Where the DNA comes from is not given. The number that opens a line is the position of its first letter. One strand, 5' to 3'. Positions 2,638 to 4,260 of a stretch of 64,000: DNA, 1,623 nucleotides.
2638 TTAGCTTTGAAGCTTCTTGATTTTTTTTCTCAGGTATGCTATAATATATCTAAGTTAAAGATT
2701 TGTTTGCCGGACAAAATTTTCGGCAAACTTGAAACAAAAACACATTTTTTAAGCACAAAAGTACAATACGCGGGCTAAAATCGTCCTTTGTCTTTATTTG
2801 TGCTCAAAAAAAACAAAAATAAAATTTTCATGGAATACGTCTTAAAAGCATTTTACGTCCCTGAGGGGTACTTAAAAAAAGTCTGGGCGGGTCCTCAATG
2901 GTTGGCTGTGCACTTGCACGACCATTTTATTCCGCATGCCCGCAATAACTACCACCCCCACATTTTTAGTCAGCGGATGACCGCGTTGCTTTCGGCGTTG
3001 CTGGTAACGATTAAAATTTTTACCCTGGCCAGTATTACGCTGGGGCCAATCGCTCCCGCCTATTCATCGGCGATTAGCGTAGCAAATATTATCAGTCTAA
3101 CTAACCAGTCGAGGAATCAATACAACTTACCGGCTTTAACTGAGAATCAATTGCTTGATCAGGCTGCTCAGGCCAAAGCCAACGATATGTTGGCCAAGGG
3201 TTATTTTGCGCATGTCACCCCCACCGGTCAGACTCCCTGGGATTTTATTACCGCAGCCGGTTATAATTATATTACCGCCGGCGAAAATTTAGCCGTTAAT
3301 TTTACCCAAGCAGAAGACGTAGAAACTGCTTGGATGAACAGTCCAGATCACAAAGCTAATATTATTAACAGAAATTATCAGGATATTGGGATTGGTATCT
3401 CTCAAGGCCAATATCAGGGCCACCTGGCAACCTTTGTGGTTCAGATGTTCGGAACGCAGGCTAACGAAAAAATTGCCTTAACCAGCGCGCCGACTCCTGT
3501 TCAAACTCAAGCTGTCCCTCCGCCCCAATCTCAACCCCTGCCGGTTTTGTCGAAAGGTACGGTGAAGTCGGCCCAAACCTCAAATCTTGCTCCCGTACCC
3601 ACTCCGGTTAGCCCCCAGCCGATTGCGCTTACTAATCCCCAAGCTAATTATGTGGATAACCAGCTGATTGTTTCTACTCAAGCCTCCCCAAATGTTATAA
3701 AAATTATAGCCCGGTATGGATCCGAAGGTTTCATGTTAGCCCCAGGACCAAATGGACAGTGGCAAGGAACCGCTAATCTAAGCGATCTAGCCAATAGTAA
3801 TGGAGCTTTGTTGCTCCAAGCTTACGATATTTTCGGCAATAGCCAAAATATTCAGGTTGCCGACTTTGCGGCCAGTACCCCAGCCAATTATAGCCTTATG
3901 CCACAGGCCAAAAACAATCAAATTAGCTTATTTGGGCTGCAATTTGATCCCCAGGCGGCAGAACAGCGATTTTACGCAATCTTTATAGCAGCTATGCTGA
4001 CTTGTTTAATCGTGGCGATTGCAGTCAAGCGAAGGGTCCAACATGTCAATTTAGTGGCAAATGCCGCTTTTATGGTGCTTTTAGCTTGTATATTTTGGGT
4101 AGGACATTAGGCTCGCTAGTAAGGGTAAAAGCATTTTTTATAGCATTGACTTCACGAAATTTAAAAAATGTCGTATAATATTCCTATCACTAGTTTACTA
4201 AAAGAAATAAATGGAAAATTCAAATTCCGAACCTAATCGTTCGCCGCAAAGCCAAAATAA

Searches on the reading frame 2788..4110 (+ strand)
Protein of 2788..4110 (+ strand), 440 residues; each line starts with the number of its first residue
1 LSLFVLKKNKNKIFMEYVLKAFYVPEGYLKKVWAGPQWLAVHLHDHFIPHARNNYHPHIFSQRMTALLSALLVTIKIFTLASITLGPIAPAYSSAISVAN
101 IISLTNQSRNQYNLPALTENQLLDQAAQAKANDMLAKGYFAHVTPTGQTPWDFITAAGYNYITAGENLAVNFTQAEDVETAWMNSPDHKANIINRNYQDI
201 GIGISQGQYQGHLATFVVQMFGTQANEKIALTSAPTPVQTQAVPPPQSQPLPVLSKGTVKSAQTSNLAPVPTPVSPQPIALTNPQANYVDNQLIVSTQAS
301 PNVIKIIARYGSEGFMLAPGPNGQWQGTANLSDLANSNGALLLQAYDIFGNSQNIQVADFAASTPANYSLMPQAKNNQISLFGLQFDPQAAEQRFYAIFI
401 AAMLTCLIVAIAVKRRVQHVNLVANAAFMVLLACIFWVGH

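Call 8: search_protein_families(library=pfam, proteins=[window:2788-4110:+], max_evalue=0.001)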
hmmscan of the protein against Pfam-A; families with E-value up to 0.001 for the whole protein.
window:2788-4110:+ (440 aa): 1 family
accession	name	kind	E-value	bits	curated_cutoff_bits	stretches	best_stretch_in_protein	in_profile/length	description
PF00188.32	CAP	-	3e-19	70.4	21.1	1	103-221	2-117/117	Cysteine-rich secretory protein family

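Call 15: search_protein_families(library=ncbifam, proteins=[window:2788-4110:+], max_evalue=0.01)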
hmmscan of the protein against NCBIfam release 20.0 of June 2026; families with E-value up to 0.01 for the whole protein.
window:2788-4110:+ (440 aa): 2 families
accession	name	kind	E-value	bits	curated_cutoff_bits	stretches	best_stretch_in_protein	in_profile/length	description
TIGR02909.1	spore_YkwD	subfamily_domain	3.4e-33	114.3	171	1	100-221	7-125/127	uncharacterized protein, YkwD family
NF052539.1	DivAsocLipDalA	equivalog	5.9e-14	52.2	200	1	101-207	51-157/169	divisome-associated lipoprotein DalA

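Call 40: find_homologous_proteins(query=window:2788-4110:+, max_evalue=0.00001)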
Query window:2788-4110:+ (440 aa): 1955 proteins with E <= 0.00001 among 8000 candidates; the best 120 are listed.
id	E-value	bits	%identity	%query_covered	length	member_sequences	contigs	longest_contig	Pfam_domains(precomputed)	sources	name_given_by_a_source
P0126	5.3e-281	950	100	97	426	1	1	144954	PF00188.33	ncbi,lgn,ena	-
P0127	4.6e-160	551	62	92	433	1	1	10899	PF00188.33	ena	-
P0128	1.3e-145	504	57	91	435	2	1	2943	PF00188.33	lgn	-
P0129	4.1e-142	492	53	97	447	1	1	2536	PF00188.33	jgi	jgi:hypothetical protein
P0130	4.8e-142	492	56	93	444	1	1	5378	PF00188.33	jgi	-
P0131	5.0e-141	489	53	97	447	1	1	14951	PF00188.33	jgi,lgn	jgi:hypothetical protein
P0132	9.5e-141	488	51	97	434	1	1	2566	PF00188.33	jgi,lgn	-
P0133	3.9e-140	486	52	97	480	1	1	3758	PF00188.33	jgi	-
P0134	1.2e-139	484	56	95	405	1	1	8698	PF00188.33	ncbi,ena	-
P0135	1.5e-139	484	55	90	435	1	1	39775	PF00188.33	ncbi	-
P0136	9.7e-139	481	51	98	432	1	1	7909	PF00188.33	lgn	-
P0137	1.7e-138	480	52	97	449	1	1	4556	PF00188.33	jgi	jgi:hypothetical protein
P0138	1.7e-137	477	54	91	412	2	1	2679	PF00188.33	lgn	-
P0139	1.2e-136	474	52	97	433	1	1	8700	PF00188.33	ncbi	-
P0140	1.8e-136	473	58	90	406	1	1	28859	PF00188.33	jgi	jgi:hypothetical protein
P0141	2.4e-136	473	52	97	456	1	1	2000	PF00188.33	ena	-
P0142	3.0e-136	473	52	96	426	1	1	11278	PF00188.33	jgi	jgi:hypothetical protein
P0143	5.2e-136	472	49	97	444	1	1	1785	PF00188.33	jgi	jgi:hypothetical protein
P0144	1.8e-135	470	52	97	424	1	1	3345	PF00188.33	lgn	-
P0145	1.9e-135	470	52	97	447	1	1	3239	PF00188.33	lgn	-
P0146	2.1e-135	470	53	96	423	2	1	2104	PF00188.33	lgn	-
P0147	2.5e-135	470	51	96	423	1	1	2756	PF00188.33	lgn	-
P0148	2.9e-135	470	51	96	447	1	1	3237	PF00188.33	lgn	-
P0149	3.8e-135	469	51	97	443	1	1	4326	PF00188.33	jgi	jgi:uncharacterized protein YkwD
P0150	6.8e-135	468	50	96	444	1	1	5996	PF00188.33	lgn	-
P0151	2.2e-134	467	51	96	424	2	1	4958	PF00188.33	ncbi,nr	ncbi:MAG: CAP domain-containing protein [Patescibacteria group bacterium]|nr:CAP domain-containing p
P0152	2.3e-134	467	51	99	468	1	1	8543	PF00188.33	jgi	jgi:hypothetical protein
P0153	3.0e-134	466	51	97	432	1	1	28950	PF00188.33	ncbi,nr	ncbi:MAG: hypothetical protein HY918_03840 [Candidatus Doudnabacteria bacterium]|nr:hypothetical pro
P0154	3.2e-134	466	52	97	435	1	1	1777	PF00188.33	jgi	jgi:hypothetical protein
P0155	1.7e-133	464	51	97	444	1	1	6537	PF00188.33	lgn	-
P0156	2.3e-133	463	49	96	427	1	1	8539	PF00188.33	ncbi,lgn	-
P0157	4.0e-133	463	52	96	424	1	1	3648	PF00188.33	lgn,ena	-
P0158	7.1e-133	462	53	92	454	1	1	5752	PF00188.33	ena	-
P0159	7.9e-133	462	50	97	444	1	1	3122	PF00188.33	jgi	-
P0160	8.2e-133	461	50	96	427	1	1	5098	PF00188.33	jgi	jgi:hypothetical protein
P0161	1.1e-132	461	50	96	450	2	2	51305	PF00188.33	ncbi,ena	-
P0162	1.6e-132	461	51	97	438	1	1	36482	PF00188.33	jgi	jgi:Cysteine-rich secretory protein family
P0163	2.1e-132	460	50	96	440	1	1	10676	PF00188.33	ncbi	-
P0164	2.9e-132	460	50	96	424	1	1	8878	PF00188.33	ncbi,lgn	-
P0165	3.0e-132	460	49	96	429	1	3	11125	PF00188.33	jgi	-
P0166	4.0e-132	459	51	96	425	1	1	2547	PF00188.33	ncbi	-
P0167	5.4e-132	459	51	97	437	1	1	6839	PF00188.33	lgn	-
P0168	6.4e-132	459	51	97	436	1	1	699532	PF00188.33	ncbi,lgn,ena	-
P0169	9.8e-132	458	54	94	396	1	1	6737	PF00188.33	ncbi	-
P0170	1.3e-131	458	50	96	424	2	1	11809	PF00188.33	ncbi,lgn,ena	-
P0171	1.5e-131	457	50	96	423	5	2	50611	PF00188.33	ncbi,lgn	-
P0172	1.8e-131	457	52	91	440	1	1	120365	PF00188.33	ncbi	-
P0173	2.4e-131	457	52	91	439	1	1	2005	PF00188.33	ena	-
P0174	3.1e-131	456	48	97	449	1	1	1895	PF00188.33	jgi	jgi:hypothetical protein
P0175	3.7e-131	456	50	96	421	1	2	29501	PF00188.33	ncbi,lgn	-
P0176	4.7e-131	456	51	96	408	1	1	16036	PF00188.33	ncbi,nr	ncbi:MAG: hypothetical protein KGJ93_02405 [Patescibacteria group bacterium]|nr:hypothetical protein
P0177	5.0e-131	456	50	97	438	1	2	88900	PF00188.33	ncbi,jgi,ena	jgi:hypothetical protein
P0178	5.5e-131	455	48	97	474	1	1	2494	PF00188.33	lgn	-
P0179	8.5e-131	455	48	96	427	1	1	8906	PF00188.33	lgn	-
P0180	8.7e-131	455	51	96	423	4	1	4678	PF00188.33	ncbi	-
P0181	9.2e-131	455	51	98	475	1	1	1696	PF00188.33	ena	-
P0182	1.7e-130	454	49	96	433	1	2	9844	PF00188.33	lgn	-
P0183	2.6e-130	453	51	90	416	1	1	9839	PF00188.33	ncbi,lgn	-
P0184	1.0e-129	451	50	96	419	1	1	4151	PF00188.33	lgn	-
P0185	1.2e-129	451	50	96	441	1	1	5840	PF00188.33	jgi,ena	-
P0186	2.8e-129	450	49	96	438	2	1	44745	PF00188.33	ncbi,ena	-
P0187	6.6e-129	449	49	97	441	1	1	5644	PF00188.33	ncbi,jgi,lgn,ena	jgi:hypothetical protein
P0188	1.4e-128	448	48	97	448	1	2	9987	PF00188.33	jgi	jgi:hypothetical protein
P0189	1.8e-128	447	50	96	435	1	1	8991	PF00188.33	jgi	jgi:uncharacterized protein YkwD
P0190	1.9e-128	447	48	97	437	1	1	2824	PF00188.33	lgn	-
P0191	2.2e-128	447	52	90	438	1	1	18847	PF00188.33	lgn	-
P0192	2.2e-128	447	49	97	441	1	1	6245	PF00188.33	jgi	jgi:Cysteine-rich secretory protein family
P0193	2.5e-128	447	48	97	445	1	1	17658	PF00188.33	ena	-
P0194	3.1e-128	446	47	98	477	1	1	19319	PF00188.33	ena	-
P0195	8.4e-128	445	48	97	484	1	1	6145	PF00188.33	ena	-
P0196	9.5e-128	445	50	90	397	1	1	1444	PF00188.33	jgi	jgi:hypothetical protein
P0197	1.2e-127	445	50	97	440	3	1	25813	PF00188.33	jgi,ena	-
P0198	1.3e-127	444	48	97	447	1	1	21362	PF00188.33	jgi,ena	-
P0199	1.9e-127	444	49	90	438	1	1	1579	PF00188.33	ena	-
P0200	2.3e-127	444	48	98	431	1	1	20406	PF00188.33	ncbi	-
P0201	3.3e-127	443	48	97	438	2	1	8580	PF00188.33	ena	-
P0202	4.6e-127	443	48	96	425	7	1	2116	PF00188.33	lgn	-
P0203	4.8e-127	442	50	97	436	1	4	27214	PF00188.33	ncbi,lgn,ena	-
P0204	5.8e-127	442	49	97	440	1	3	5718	PF00188.33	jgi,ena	-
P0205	9.7e-127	441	48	97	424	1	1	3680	PF00188.33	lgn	-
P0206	1.5e-126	441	49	96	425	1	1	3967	PF00188.33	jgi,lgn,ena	-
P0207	2.0e-126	440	50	96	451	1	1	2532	PF00188.33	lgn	-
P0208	2.0e-126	440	49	96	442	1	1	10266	PF00188.33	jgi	-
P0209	2.3e-126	440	47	97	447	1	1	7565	PF00188.33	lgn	-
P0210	3.3e-126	440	47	96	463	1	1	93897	PF00188.33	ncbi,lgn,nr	ncbi:MAG: CAP domain-containing protein [Candidatus Doudnabacteria bacterium]|nr:CAP domain-containi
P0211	3.7e-126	440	48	96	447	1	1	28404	PF00188.33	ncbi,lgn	-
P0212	3.9e-126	439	49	97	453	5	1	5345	PF00188.33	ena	-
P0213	3.9e-126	439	53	90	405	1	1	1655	PF00188.33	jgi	-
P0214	4.5e-126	439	48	96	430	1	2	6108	PF00188.33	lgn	-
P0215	6.2e-126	439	48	97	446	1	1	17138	PF00188.33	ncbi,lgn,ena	-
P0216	6.7e-126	439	50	97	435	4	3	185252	PF00188.33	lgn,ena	-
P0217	7.5e-126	439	49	97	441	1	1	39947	PF00188.33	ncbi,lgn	-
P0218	7.8e-126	438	47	96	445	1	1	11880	PF00188.33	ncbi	-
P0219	8.2e-126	438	49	97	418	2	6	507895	PF00188.33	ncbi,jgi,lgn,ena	-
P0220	2.4e-125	437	49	96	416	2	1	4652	PF00188.33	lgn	-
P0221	4.5e-125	436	50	90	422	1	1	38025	PF00188.33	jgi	jgi:hypothetical protein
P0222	7.9e-124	432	46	97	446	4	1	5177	PF00188.33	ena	-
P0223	1.2e-123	431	47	96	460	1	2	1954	PF00188.33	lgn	-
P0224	1.5e-123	431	48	97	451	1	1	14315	PF00188.33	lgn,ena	-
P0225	1.6e-123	431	48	97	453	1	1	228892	PF00188.33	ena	-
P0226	3.6e-123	430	48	96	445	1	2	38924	PF00188.33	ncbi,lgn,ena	-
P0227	4.0e-123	430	49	96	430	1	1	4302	PF00188.33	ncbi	-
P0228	1.3e-122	428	47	96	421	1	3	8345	PF00188.33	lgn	-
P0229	1.4e-122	428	48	97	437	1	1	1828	PF00188.33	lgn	-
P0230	1.7e-122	427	48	97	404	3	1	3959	PF00188.33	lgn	-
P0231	2.6e-122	427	48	99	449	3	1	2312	PF00188.33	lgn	-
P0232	3.9e-122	426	46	96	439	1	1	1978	PF00188.33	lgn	-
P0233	4.0e-122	426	49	97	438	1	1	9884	PF00188.33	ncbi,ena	-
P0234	7.3e-122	425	52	96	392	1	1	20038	PF00188.33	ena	-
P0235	9.2e-122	425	47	96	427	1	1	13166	PF00188.33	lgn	-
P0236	4.0e-121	423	47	96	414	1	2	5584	PF00188.33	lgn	-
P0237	5.0e-120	419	51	90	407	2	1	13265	PF00188.33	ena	-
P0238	7.4e-120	419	47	96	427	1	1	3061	PF00188.33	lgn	-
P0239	8.7e-120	419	48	97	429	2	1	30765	PF00188.33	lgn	-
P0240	1.9e-119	417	46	98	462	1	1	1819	PF00188.33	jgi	jgi:hypothetical protein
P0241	2.0e-119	417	54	83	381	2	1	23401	PF00188.33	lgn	-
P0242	6.1e-119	416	47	91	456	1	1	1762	PF00188.33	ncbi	-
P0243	6.2e-119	416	49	97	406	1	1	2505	PF00188.33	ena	-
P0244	6.0e-118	413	47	96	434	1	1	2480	PF00188.33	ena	-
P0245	6.3e-118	412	48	97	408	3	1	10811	PF00188.33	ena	-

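Call 81: list_cluster_members(proteins=[P0126, P0296, P0127, P0135, P0168, P0172])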
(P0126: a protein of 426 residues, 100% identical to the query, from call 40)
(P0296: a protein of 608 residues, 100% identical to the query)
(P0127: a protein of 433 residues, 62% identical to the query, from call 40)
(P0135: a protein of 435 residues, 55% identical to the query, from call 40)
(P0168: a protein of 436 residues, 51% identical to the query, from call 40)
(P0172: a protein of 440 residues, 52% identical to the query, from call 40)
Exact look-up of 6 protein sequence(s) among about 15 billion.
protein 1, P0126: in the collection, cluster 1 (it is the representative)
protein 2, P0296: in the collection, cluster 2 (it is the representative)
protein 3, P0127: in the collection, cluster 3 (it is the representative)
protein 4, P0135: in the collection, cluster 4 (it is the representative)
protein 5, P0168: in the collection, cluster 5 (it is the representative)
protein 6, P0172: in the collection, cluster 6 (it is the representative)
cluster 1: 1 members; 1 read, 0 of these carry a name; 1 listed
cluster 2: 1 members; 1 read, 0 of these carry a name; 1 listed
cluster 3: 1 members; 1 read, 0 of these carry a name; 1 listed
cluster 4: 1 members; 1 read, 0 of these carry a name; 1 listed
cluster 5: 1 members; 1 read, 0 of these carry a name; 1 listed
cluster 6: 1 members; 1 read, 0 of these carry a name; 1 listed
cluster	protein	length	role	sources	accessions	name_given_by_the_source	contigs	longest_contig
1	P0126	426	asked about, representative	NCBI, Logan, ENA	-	-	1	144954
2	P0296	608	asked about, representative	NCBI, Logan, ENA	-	-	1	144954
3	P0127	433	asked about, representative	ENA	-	-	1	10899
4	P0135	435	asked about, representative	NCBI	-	-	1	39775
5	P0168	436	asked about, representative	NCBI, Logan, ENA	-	-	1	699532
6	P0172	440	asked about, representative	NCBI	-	-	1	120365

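Call 82: find_encoding_contigs(protein=P0126, flank=1000, max_places=4)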
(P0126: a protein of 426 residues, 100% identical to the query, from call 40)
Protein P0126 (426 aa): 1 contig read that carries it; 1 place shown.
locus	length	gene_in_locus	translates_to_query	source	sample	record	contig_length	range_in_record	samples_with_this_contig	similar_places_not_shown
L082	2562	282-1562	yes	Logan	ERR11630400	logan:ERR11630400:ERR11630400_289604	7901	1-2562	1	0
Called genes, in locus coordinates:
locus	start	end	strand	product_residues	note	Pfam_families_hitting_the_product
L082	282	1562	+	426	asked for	PF00188:CAP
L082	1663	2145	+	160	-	-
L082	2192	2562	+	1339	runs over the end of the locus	-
